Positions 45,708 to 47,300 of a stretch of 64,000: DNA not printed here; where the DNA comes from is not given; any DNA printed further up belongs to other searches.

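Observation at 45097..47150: Translationally coupled di-iron oxygenase-like protein and divergent HMG-CoA-reductase-fold enzyme without any mevalonate-pathway context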

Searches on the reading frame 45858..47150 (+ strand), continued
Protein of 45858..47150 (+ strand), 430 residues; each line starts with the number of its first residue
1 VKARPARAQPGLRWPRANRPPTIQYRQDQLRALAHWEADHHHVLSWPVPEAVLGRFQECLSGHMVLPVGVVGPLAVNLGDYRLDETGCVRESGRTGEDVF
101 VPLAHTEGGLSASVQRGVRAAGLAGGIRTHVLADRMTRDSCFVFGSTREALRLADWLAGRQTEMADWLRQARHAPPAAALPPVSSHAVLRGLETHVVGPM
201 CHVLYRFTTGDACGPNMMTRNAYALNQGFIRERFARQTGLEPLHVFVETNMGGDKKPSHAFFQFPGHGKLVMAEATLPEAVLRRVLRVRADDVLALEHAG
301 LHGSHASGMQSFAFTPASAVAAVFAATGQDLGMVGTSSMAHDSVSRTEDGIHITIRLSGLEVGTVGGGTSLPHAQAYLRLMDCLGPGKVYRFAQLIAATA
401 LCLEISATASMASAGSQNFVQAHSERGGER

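Call 83: find_encoding_contigs(protein=P0502, flank=9000, max_places=1)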
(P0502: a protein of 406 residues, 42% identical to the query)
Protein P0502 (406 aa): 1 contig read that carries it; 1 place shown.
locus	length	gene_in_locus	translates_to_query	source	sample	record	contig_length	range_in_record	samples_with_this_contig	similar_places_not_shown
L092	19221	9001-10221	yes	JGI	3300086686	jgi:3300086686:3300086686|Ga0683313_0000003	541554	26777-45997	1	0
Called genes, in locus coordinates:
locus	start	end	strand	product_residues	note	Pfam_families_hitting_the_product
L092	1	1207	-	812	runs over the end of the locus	PF01804:Penicil_amidase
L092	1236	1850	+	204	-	-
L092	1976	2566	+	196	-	PF06737:Transglycosylas (weak)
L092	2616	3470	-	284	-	PF01471:PG_binding_1, PF09374:PG_binding_3 (faint), PF01471:PG_binding_1, PF01551:Peptidase_M23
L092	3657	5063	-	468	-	PF02934:GatB_N, PF02637:GatB_Yqey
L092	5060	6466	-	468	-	PF01425:Amidase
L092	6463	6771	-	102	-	PF02686:GatC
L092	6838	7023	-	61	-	PF00313:CSD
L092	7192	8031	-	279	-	PF00763:THF_DHG_CYH, PF02882:THF_DHG_CYH_C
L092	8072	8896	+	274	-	-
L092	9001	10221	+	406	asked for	PF00368:HMG-CoA_red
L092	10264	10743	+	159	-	PF03061:4HBT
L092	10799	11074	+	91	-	-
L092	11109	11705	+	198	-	PF09970:DUF2204, PF14907:NTP_transf_5, PF10706:Aminoglyc_resit (weak), PF08843:AbiEii (faint)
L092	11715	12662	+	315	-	PF02016:Peptidase_S66, PF17676:Peptidase_S66C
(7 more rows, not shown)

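Call 88: find_encoding_contigs(protein=P0507, flank=8000, max_places=1)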
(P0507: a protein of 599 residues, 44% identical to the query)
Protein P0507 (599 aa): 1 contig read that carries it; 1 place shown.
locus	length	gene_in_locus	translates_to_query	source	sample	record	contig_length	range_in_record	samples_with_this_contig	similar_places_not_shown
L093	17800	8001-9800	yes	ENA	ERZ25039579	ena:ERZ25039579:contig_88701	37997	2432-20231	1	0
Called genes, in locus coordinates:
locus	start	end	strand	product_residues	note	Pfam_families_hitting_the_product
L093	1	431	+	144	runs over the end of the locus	-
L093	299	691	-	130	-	-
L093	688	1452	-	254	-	PF00266:Aminotran_5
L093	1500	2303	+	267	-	-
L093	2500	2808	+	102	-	-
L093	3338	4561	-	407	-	PF02934:GatB_N, PF02637:GatB_Yqey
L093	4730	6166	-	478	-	PF01425:Amidase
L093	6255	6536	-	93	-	PF02686:GatC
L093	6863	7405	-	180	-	PF02882:THF_DHG_CYH_C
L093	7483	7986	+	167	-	-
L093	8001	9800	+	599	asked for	PF00368:HMG-CoA_red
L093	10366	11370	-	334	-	PF00069:Pkinase, PF07714:PK_Tyr_Ser-Thr, PF03109:ABC1 (faint)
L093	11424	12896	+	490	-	PF03176:MMPL, PF12349:Sterol-sensing (weak)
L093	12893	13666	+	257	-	PF03176:MMPL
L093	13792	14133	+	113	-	-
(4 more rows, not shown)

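Call 89: find_encoding_contigs(protein=P0519, flank=8000, max_places=1)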
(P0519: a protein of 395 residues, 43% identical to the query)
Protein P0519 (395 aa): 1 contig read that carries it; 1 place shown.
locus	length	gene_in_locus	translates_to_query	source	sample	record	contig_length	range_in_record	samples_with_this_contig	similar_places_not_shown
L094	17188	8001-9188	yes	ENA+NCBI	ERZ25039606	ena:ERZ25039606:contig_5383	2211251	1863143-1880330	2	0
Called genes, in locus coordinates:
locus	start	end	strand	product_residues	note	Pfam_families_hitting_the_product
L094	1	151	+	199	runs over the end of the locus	-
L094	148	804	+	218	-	PF04167:DUF402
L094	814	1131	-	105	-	-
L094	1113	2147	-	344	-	-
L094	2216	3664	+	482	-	PF01082:Cu2_monooxygen (weak), PF03712:Cu2_monoox_C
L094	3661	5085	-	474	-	PF02934:GatB_N, PF02637:GatB_Yqey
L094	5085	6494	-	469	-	PF01425:Amidase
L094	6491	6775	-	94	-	PF02686:GatC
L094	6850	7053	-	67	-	PF00313:CSD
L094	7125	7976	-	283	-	PF00763:THF_DHG_CYH, PF02882:THF_DHG_CYH_C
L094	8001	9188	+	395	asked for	PF00368:HMG-CoA_red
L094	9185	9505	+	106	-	PF03992:ABM (weak)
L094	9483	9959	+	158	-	PF03061:4HBT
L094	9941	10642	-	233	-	PF01370:Epimerase, PF04321:RmlD_sub_bind, PF13460:NAD_binding_10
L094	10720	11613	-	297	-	PF01680:SOR_SNZ, PF05690:ThiG (weak)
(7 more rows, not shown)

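Call 94: find_related_loci(query=A4, collection=metagenome_contigs, flank=8000)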
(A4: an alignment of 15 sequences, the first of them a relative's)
Query A4 (310 aa) in metagenome_contigs; peptide patterns used: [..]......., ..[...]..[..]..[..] (x = any residue, [..] = any of these).
358 stretches matched a pattern; 168 encode a relative of the query (tblastn E <= 1e-3); the best 80 are kept; 80 distinct loci.
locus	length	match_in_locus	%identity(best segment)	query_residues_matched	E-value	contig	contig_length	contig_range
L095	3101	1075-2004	75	1-310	1e-161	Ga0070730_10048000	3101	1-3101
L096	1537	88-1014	75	3-309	2e-167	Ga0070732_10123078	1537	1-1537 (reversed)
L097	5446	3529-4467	73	1-309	4e-154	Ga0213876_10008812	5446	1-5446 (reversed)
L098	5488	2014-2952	73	1-309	4e-154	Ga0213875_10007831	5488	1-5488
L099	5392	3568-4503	75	1-309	5e-154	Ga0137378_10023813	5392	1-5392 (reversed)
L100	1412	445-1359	75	3-307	1e-158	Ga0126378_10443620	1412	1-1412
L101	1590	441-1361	74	1-310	1e-152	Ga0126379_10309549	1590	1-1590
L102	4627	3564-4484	74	1-310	2e-142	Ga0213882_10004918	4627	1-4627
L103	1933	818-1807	67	1-310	4e-139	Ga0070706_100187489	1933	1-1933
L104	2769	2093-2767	84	1-225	5e-135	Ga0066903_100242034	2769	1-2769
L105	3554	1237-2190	69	1-310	8e-129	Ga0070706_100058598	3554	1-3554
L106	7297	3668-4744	61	1-307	1e-125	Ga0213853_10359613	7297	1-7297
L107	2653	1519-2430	67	1-309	2e-131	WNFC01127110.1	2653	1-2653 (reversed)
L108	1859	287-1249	70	1-308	3e-134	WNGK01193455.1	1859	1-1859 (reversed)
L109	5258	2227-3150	70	1-308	1e-124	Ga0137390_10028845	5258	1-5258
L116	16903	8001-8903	65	5-310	1e-115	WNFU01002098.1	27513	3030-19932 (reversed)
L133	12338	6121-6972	62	22-307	3e-108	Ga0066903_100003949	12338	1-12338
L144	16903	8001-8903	55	6-307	1e-102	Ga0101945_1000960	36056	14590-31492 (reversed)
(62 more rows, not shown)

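Call 99: search_protein_families(library=pfam, proteins=[L116:941-2062:+, L116:2059-2526:+, L116:2747-4990:-, L116:4270-5967:-, L144:5197-6522:-, L144:6539-7405:-, L144:11898-12557:-, L144:12547-14058:-, L144:14055-15101:-, L133:158-1030:+], max_evalue=0.0001)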
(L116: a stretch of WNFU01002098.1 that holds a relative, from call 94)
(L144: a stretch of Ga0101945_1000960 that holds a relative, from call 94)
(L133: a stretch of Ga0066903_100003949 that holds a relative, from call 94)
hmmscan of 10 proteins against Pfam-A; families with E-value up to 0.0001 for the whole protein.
L116:941-2062:+ (373 aa): 0 families

L116:2059-2526:+ (155 aa): 0 families

L116:2747-4990:- (747 aa): 3 families
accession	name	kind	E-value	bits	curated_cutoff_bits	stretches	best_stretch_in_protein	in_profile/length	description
PF04055.27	Radical_SAM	-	1.3e-14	55.2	29.5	1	409-572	2-160/166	Radical SAM superfamily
PF13282.11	DUF4070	-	1.6e-09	38.4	22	1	597-674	1-82/144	Domain of unknown function (DUF4070)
PF02310.24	B12-binding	-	1.6e-05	25.1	32.1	1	303-366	51-120/121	B12 binding domain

L116:4270-5967:- (565 aa): 2 families
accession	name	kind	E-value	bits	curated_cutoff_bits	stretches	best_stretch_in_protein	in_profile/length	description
PF00501.34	AMP-binding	-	2.2e-68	231.3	29.9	1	23-400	2-384/384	AMP-binding enzyme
PF23024.1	AMP-dom_DIP2-like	-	5.3e-08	33.3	27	1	448-555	6-107/110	Disco-interacting protein 2-like, AMP domain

L144:5197-6522:- (441 aa): 13 families
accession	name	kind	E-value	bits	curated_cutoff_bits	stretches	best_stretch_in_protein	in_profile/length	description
PF01926.29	MMR_HSR1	-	1.1e-58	196.7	21.9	2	6-121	2-113/113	50S ribosome-binding GTPase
PF14714.11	KH_dom-like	-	2.2e-31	108.4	27.3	1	353-434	1-81/81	KH-domain-like of EngA bacterial GTPase enzymes, C-terminal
PF02421.24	FeoB_N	-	8.7e-27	94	27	2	177-342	2-155/156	Ferrous iron transport protein B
PF00009.33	GTP_EFTU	-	1.1e-26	94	26.5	2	200-346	46-185/188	Elongation factor Tu GTP binding domain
PF04548.22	AIG1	-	4.4e-16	59.3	27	2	177-283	2-108/212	AIG1 family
PF00350.29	Dynamin_N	-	1.2e-14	55.2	27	0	178-210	1-33/168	Dynamin family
PF03193.22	RsgA_GTPase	-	3.4e-08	33.9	30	0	178-209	109-140/174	RsgA GTPase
PF02492.25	cobW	-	1e-07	32.1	20.7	0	227-314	88-170/180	CobW/HypB/UreG, nucleotide-binding domain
PF00071.28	Ras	-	5.4e-07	29.8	21.6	0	178-347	2-160/162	Ras family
PF08477.19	Roc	-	1.9e-05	25.3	27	0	177-235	1-68/119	Ras of Complex, Roc, domain of DAPkinase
PF13401.12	AAA_22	-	2e-05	25.4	27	0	5-93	7-92/130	AAA domain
PF05621.17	TniB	-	3e-05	24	22.4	0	2-107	34-141/189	Bacterial TniB protein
PF00005.33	ABC_tran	-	5.4e-05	24.2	25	0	174-200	10-36/137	ABC transporter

L144:6539-7405:- (288 aa): 1 family
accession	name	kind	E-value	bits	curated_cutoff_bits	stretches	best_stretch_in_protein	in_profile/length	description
PF02401.23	LYTB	-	9.5e-86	287.8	24.5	1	3-274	1-266/267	LytB protein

L144:11898-12557:- (219 aa): 1 family
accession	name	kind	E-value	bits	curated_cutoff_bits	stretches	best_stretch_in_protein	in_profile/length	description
PF01553.26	Acyltransferase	-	3.6e-25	88.7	23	1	20-142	2-131/132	Acyltransferase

L144:12547-14058:- (503 aa): 17 families
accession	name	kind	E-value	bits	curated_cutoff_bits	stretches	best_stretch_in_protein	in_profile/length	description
PF02224.24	Cytidylate_kin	-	1.3e-72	244.4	26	1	284-497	1-210/211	Cytidylate kinase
PF00005.33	ABC_tran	-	8.8e-37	127.2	25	1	22-171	1-137/137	ABC transporter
PF13304.12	AAA_21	-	1.8e-10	41.9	27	0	34-52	1-19/304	AAA domain, putative AbiEii toxin, Type IV TA system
PF13191.12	AAA_16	-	6e-09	37.1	32.6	0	277-342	20-96/167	AAA ATPase domain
PF13189.12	Cytidylate_kin2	-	1.5e-08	35.5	28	1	283-464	1-153/176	Cytidylate kinase-like family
PF13238.12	AAA_18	-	3.4e-08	34.4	29.4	1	284-435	1-109/128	AAA domain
PF02463.25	SMC_N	-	1.1e-07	32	40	0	33-53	25-45/220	RecF/RecN/SMC N terminal domain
PF01202.28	SKI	-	1.3e-07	32.3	22.1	0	290-312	1-23/159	Shikimate kinase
PF13207.12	AAA_17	-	2.4e-07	31.5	27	0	288-323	2-37/136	AAA domain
PF13401.12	AAA_22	-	2.6e-07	31.4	27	0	36-84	9-56/130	AAA domain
PF13555.12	AAA_29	-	4.1e-07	30.1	27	0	22-59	12-49/61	P-loop containing region of AAA domain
PF00004.35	AAA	-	5.8e-07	30.5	21.2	0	288-311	5-28/131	ATPase family associated with various cellular activities (AAA)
PF13476.12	AAA_23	-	6.5e-07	30.6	27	0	36-53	23-40/201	AAA domain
PF25199.1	nSTAND_NTPase5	-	1.5e-06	28.5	34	0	275-315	35-76/145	Novel STAND NTPase 5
PF02367.23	TsaE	-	2.9e-06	27.7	26.6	0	281-308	21-48/128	Threonylcarbamoyl adenosine biosynthesis protein TsaE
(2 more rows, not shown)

L144:14055-15101:- (348 aa): 1 family
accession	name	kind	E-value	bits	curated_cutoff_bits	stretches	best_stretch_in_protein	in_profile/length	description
PF01497.23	Peripla_BP_2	-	4.6e-28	98.6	27.5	1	102-321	1-234/235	Periplasmic binding protein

L133:158-1030:+ (290 aa): 0 families
